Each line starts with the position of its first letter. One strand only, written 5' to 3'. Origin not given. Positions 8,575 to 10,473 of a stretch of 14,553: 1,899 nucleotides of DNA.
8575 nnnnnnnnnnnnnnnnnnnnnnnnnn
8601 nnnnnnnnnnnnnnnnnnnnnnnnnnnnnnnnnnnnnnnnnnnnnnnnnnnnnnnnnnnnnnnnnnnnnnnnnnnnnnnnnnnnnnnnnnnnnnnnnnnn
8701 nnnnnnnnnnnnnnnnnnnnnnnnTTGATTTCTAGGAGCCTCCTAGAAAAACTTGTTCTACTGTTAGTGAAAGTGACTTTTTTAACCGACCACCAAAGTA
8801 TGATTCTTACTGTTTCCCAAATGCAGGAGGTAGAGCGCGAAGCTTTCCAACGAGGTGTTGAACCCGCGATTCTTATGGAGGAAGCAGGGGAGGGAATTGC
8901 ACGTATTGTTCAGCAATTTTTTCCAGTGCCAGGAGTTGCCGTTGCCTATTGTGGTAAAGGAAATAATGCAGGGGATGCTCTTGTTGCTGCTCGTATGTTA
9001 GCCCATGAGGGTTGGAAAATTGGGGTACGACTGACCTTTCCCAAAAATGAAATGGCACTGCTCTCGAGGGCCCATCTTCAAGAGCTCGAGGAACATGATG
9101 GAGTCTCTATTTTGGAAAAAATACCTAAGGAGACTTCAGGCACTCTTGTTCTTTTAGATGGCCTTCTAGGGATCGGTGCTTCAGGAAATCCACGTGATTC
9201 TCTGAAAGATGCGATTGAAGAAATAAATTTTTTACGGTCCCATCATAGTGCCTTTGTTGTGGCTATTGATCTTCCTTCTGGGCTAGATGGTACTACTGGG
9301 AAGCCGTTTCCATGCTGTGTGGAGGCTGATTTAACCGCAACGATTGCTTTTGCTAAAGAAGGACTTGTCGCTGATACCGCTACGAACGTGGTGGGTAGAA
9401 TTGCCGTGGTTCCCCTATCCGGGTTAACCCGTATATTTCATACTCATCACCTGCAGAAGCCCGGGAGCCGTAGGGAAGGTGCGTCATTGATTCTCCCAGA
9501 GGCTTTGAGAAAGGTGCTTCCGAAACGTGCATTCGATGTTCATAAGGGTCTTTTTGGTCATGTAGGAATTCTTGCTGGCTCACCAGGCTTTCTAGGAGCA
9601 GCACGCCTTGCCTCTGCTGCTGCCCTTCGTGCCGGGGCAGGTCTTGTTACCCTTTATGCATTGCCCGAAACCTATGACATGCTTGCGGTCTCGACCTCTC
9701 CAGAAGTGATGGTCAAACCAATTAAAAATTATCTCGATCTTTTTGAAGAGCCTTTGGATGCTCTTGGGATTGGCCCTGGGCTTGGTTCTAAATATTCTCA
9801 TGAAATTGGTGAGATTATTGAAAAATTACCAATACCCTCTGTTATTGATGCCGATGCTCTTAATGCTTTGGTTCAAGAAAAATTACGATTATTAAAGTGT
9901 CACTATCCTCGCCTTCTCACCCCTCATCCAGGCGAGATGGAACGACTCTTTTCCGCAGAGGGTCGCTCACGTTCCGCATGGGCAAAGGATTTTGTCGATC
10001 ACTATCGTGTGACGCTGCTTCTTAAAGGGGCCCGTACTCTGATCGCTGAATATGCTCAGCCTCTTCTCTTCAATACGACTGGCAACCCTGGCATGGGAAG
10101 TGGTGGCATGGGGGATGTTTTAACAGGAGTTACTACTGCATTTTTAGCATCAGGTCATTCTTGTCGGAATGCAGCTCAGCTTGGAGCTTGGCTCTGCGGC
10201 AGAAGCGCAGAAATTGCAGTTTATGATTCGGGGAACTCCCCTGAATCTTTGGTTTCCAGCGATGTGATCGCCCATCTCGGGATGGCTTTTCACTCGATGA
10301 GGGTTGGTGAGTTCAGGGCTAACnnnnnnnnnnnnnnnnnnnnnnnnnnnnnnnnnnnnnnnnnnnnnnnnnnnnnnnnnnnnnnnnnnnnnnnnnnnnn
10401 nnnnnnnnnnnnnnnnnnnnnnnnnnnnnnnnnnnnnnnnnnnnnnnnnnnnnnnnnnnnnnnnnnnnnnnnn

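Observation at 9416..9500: Element fragment translated in frame inside the Nnr interdomain linker, with abutted termini forming a 20-bp palindrome around TTAA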

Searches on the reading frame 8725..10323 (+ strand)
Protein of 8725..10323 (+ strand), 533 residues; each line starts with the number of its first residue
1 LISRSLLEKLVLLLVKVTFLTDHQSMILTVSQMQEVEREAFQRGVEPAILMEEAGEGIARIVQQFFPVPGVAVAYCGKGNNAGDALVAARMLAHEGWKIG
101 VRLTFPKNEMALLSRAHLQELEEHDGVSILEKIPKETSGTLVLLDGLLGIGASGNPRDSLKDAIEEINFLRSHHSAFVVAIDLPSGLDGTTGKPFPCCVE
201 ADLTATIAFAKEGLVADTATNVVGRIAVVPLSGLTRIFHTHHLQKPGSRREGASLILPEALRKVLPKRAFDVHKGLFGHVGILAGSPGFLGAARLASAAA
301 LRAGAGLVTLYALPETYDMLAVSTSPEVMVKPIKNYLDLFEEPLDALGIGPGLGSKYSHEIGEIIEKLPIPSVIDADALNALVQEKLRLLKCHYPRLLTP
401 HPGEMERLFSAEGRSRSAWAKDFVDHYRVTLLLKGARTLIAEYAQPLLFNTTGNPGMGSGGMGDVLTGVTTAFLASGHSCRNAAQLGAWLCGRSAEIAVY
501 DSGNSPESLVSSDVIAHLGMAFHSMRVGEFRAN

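Call 14: find_homologous_proteins(query=window:8725-10323:+, max_evalue=1e-20)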
Query window:8725-10323:+ (533 aa): 7945 proteins with E <= 1e-20 among 8000 candidates; the best 120 are listed.
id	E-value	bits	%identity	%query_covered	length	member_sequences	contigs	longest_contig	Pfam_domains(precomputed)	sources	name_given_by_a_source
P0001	0.0e+0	1122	99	95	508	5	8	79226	PF01256.23,PF03853.22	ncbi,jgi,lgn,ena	jgi:NAD(P)H-hydrate epimerase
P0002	1.8e-267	906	82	95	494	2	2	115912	PF01256.23,PF03853.22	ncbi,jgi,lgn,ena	jgi:NAD(P)H-hydrate epimerase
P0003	1.1e-224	765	71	95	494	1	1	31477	PF01256.23,PF03853.22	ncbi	ncbi:MAG: NAD(P)H-hydrate dehydratase [Chthoniobacterales bacterium]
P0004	7.8e-221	752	69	97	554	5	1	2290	PF01256.23,PF03853.22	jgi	jgi:NAD(P)H-hydrate epimerase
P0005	7.9e-218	742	69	95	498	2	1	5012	PF01256.23,PF03853.22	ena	-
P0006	5.4e-211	720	68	95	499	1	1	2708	PF01256.23,PF03853.22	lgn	-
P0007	1.2e-191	656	63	95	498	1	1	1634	PF01256.23,PF03853.22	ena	-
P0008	9.0e-191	653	63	95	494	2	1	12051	PF01256.23,PF03853.22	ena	-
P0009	7.6e-190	650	62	95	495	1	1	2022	PF01256.23,PF03853.22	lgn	-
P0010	1.1e-189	649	63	95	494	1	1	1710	PF01256.23,PF03853.22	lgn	-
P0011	1.3e-189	649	62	95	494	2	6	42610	PF01256.23,PF03853.22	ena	-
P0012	4.6e-189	647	61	95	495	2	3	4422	PF01256.23,PF03853.22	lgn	-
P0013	8.5e-189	646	63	93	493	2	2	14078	PF01256.23,PF03853.22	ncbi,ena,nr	ncbi:MAG: hypothetical protein A3F67_04050 [Verrucomicrobia bacterium RIFCSPHIGHO2_12_FULL_41_10]|nr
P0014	6.6e-188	644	63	93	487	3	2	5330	PF01256.23,PF03853.22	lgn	-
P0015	1.7e-184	632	63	95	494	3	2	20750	PF01256.23,PF03853.22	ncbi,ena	-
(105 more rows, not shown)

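Call 16: find_encoding_contigs(protein=P0002, flank=10000, max_places=3)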
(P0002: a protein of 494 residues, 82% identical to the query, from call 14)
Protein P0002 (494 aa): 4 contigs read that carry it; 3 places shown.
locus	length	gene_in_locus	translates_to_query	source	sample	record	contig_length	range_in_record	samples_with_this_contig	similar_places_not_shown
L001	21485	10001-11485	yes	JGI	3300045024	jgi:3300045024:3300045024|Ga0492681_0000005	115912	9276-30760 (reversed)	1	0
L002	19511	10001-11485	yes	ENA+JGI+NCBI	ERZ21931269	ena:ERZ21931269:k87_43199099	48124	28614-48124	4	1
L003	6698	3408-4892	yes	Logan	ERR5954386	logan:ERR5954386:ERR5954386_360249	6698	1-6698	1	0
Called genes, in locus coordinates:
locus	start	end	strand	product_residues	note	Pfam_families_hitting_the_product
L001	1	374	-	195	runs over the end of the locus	PF00076:RRM_1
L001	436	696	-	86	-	-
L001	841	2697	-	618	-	PF13522:GATase_6, PF13537:GATase_7, PF00733:Asn_synthase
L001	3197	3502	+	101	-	PF01242:PTPS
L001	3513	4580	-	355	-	PF13469:Sulfotransfer_3 (faint)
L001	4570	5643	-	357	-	PF00685:Sulfotransfer_1 (weak)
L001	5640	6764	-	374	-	PF00685:Sulfotransfer_1 (weak), PF13469:Sulfotransfer_3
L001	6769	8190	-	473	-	PF00206:Lyase_1, PF10415:FumaraseC_C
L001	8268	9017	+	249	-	-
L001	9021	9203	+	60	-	-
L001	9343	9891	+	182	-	PF02075:RuvC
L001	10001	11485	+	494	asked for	PF03853:YjeF_N, PF01256:Carb_kinase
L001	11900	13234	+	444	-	PF00309:Sigma54_AID, PF04963:Sigma54_CBD, PF04552:Sigma54_DBD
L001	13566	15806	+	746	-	PF00916:Sulfate_transp, PF00484:Pro_CA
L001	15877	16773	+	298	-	PF16881:LIAS_N (faint), PF04055:Radical_SAM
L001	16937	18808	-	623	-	PF03717:PBP_dimer, PF00905:Transpeptidase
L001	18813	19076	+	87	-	-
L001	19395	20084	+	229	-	PF21948:LplA-B_cat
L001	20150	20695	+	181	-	-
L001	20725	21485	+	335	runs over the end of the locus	PF00069:Pkinase, PF07714:PK_Tyr_Ser-Thr (weak), PF17667:Pkinase_fungal (weak)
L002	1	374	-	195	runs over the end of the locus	PF00076:RRM_1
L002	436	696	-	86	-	-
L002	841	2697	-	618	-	PF13522:GATase_6, PF13537:GATase_7, PF00733:Asn_synthase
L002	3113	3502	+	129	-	PF01242:PTPS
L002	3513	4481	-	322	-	-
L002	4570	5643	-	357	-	PF00685:Sulfotransfer_1 (weak)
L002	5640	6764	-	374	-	PF00685:Sulfotransfer_1 (weak), PF13469:Sulfotransfer_3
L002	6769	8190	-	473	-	PF00206:Lyase_1, PF10415:FumaraseC_C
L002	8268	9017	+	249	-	-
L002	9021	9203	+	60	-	-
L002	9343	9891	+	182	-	PF02075:RuvC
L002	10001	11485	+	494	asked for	PF03853:YjeF_N, PF01256:Carb_kinase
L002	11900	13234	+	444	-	PF00309:Sigma54_AID, PF04963:Sigma54_CBD, PF04552:Sigma54_DBD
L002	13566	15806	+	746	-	PF00916:Sulfate_transp, PF00484:Pro_CA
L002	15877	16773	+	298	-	PF16881:LIAS_N (faint), PF04055:Radical_SAM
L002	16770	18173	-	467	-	PF00465:Fe-ADH (faint), PF13685:Fe-ADH_2, PF01761:DHQ_synthase, PF24621:DHQS_C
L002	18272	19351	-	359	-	PF05343:Peptidase_M42, PF01546:Peptidase_M20 (weak), PF02127:Peptidase_M18 (weak)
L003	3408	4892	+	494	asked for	PF03853:YjeF_N, PF01256:Carb_kinase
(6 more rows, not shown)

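Call 17: find_encoding_contigs(protein=P0001, flank=10000, max_places=6)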
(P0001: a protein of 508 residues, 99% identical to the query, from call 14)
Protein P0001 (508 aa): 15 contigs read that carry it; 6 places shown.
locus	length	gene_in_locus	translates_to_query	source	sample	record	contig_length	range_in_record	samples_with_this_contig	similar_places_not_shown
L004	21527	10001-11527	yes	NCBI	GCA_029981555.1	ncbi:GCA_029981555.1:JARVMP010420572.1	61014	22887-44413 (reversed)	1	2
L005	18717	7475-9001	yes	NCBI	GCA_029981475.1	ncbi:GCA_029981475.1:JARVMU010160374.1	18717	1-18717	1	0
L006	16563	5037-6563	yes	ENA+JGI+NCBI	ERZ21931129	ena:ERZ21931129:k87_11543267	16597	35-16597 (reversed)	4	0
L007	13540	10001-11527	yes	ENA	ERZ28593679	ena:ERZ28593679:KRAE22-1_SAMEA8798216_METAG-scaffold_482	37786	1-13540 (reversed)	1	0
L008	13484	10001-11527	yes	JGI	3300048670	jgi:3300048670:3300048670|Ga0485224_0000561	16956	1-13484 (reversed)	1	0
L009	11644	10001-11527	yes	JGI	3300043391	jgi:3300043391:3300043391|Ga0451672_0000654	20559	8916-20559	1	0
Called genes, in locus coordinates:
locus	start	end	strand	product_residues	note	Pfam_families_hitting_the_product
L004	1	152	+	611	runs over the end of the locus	PF00582:Usp (faint)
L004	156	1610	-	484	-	PF02771:Acyl-CoA_dh_N (weak)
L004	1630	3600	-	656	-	PF13667:ThiC-associated, PF01964:ThiC_Rad_SAM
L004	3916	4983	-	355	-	PF08240:ADH_N, PF01262:AlaDh_PNT_C (weak), PF00107:ADH_zinc_N, PF13602:ADH_zinc_N_2 (weak)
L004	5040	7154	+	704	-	-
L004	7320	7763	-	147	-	PF00380:Ribosomal_S9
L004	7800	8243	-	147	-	PF00572:Ribosomal_L13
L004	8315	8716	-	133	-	PF22091:DUF6941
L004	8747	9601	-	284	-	PF02673:BacA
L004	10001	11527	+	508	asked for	PF03853:YjeF_N, PF01256:Carb_kinase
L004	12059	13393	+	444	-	PF00309:Sigma54_AID, PF04963:Sigma54_CBD, PF04552:Sigma54_DBD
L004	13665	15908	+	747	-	PF00916:Sulfate_transp, PF00484:Pro_CA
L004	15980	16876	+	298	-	PF16881:LIAS_N (faint), PF04055:Radical_SAM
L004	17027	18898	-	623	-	PF03717:PBP_dimer, PF00905:Transpeptidase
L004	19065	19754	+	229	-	PF21948:LplA-B_cat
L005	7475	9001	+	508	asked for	PF03853:YjeF_N, PF01256:Carb_kinase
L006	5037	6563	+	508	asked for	PF03853:YjeF_N, PF01256:Carb_kinase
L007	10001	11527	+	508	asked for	PF03853:YjeF_N, PF01256:Carb_kinase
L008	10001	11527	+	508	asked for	PF03853:YjeF_N, PF01256:Carb_kinase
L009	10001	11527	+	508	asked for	PF03853:YjeF_N, PF01256:Carb_kinase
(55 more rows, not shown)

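Call 38: search_protein_families(library=pfam, proteins=[L001:5643-6824:-, L002:16773-18179:-], max_evalue=0.00001)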
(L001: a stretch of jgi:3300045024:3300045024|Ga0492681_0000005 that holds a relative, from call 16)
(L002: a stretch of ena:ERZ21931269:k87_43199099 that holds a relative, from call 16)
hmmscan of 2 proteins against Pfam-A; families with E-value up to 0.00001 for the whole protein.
L001:5643-6824:- (394 aa): 2 families
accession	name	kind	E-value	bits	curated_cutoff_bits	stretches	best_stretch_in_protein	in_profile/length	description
PF13469.12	Sulfotransfer_3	-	4e-09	37.5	27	1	28-233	2-214/216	Sulfotransferase family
PF00685.33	Sulfotransfer_1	-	1.1e-06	28.6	22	1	156-270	92-220/255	Sulfotransferase domain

L002:16773-18179:- (469 aa): 3 families
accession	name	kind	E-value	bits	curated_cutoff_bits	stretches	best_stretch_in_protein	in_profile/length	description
PF01761.26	DHQ_synthase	-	8.5e-47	158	24.2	1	137-248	3-114/115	3-dehydroquinate synthase N-terminal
PF24621.2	DHQS_C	-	2.4e-32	112.3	27.6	1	250-373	1-125/144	3-dehydroquinate synthase C-terminal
PF13685.12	Fe-ADH_2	-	7.9e-10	39.4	28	1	104-239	20-145/149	Iron-containing alcohol dehydrogenase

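Call 39: predict_structure(alignment_id=A3)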
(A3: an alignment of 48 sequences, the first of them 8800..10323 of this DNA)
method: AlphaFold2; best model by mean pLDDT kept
length: 508 residues; sequences in the alignment: 48
mean_pLDDT: 90.2   pTM: 0.89
mean pLDDT of the five models: 90.2, 86.5, 86.4, 85.5, 83.9
residues with pLDDT >= 90: 378; 70-90: 93; 50-70: 27; < 50: 10
segments of 3 or more residues with pLDDT < 50: 217-219, 506-508
pLDDT, mean of each block of 10 residues (from residue 1): 91 93 96 93 94 97 97 97 97 95 86 89 89 97 93 96 95 96 94 89 89 56 67 87 59 92 92 94 96 95 96 95 91 95 97 92 95 95 94 95 95 91 82 76 97 96 93 83 88 90 60
secondary structure, 60 per line:
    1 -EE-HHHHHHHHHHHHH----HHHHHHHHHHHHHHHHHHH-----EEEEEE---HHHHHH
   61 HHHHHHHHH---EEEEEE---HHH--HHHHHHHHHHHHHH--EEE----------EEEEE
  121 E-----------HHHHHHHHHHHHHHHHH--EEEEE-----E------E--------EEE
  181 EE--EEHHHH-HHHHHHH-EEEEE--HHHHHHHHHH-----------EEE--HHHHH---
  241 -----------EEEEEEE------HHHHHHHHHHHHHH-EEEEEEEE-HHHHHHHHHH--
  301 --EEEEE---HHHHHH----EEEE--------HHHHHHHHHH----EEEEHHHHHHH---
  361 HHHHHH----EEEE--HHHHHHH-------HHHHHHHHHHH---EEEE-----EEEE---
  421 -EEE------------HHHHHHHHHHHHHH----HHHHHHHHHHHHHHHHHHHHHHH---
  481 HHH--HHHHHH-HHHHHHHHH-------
elements in order: H5-17 H22-40 E46-51 H55-69 E73-78 H87-100 E103-105 E116-121 H133-149 E152-156 E178-182 H187-190 H192-198 E200-204 H207-216 E228-230 H233-237 E252-258 H265-278 E280-287 H289-298 E303-307 H311-316 E321-324 H333-342 E347-350 H351-357 H361-366 E371-374 H377-383 H391-401 E405-408 E414-417 E422-424 H437-450 H455-477 H486-491 H493-501
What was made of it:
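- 8800..10326 (+): nnr CDS (bifunctional NAD(P)H-hydrate epimerase/dehydratase), 508 aa counted from the ATG used by database protein P0001. The stop codon TAG lies inside the CTAG flank of repeat copy D. Call 39 (AlphaFold mean pLDDT 90.2).
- On RPE-like in-frame palindromic repeats (a functional kind, not a sequence family): The ORFs are intact and the nnr insert is a low-pLDDT loop between confident domains (call 39).
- The AlphaFold model is confident (mean pLDDT 90.2) except around the insert (blocks 211-230 at 56 and 67), a downstream linker block (241-250 at 59) and the C-terminal tail (call 39). The region has low pLDDT (call 39).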

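Call 78: search_protein_families(library=pfam, proteins=[window:8800-10323:+], max_evalue=0.001)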
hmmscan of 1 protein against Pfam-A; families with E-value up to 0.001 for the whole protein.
window:8800-10323:+ (508 aa): 2 families
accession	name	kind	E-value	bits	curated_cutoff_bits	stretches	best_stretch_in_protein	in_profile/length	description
PF01256.23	Carb_kinase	-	7.5e-45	153.7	27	1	255-477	1-227/242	NAD(P)H-hydrate dehydratase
PF03853.21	YjeF_N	-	1.1e-35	123.5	24.9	1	23-188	2-169/169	YjeF-related protein N-terminus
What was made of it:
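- On Bifunctional Nnr (YjeF): Pfam 23-188 and 255-477 (call 78).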

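Call 79: search_solved_structures(query=window:8800-10323:+, max_evalue=1e-20, show_alignments=1)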
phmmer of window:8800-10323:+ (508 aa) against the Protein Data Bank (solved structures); distinct sequences matched with E-value up to 1e-20: 4.
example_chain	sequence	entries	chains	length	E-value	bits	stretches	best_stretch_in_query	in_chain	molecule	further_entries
2ax3_A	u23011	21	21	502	3.7e-55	190.7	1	8-477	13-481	hypothetical protein TM0922 | Bifunctional NAD(P)H-hydrate repair enzyme Nnr | Putative uncharacterized protein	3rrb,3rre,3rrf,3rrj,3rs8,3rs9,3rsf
3k5w_A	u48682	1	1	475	1.4e-24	89.9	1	20-459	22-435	Carbohydrate kinase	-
3rph_A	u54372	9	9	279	4.3e-24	88.2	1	234-474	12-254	ADP/ATP-dependent NAD(P)H-hydrate dehydratase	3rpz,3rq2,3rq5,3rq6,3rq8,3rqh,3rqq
1kyh_A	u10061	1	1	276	4.5e-24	88.2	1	234-474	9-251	Hypothetical 29.9 kDa protein in SIGY-CYDD intergenic region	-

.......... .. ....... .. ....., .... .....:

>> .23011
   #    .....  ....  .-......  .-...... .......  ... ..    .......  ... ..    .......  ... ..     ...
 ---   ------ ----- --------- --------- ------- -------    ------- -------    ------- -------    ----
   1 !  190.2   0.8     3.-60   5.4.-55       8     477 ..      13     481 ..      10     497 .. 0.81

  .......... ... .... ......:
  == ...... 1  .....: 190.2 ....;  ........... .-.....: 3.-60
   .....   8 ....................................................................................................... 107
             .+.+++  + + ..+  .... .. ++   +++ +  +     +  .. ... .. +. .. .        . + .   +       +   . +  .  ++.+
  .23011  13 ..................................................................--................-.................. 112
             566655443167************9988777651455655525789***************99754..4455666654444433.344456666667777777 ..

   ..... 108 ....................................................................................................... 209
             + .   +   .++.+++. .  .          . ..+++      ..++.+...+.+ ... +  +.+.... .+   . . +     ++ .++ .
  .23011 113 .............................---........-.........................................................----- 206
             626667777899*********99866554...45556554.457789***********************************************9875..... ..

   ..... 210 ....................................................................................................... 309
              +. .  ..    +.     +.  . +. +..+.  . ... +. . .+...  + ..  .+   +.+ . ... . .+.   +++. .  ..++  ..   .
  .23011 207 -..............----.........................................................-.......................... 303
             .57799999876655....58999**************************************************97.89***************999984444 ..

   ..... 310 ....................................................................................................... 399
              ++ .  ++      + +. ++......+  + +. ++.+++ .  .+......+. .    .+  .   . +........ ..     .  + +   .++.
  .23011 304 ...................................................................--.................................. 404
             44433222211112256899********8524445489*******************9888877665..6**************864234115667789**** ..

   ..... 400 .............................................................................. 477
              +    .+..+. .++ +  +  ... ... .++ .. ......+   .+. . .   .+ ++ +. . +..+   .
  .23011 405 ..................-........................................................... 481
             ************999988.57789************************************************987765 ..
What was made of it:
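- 8800..10326 (+): Call 79 (PDB 2AX3, TM0922, E 4e-55).
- On Bifunctional Nnr (YjeF): PDB 2AX3 aligned over residues 8-477 (call 79).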
